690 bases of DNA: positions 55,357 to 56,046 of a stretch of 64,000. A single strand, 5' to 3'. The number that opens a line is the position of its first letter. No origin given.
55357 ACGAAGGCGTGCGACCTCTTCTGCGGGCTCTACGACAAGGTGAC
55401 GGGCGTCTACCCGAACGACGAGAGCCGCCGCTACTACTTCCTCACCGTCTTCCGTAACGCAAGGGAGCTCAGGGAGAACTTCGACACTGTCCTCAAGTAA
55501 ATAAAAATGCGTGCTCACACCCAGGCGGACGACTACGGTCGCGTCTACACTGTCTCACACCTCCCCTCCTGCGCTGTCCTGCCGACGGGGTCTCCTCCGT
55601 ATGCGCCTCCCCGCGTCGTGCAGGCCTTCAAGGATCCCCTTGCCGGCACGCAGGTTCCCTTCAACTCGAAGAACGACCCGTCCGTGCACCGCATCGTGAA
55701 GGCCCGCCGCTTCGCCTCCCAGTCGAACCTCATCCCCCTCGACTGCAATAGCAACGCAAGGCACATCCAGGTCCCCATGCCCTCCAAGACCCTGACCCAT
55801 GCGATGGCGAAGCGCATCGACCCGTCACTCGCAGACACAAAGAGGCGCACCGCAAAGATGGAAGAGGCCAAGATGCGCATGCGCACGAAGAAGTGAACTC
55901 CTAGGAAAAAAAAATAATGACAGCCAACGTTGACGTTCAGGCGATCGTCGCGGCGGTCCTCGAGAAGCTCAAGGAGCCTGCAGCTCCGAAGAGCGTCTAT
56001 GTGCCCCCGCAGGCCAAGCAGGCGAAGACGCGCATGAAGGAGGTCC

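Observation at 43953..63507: Candidate endogenous Polinton-like/NCLDV-like viral element (~19.5 kb) in a Giardia-like genome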

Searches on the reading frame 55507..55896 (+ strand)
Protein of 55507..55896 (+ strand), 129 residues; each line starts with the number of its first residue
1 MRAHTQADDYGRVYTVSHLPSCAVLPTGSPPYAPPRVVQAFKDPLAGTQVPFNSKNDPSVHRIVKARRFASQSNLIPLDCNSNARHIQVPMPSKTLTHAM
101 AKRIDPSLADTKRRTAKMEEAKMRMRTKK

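Call 4: search_protein_families(library=pfam, proteins=[window:55507-55896:+], max_evalue=0.01)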
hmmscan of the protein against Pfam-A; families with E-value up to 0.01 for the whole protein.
window:55507-55896:+ (129 aa): 0 families

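Call 90: search_protein_families(library=phrogs, proteins=[window:55507-55896:+], max_evalue=0.01)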
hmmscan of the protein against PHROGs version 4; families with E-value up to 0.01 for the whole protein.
window:55507-55896:+ (129 aa): 0 families

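Call 113: search_protein_families(library=pfam, proteins=[window:55507-55896:+], max_evalue=1)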
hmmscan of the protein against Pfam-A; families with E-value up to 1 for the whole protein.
window:55507-55896:+ (129 aa): 0 families
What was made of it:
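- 55507..55896 (+): 129-aa basic protein, conserved in Giardia copies, function unknown. No family hit (calls 4, 90, 113).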
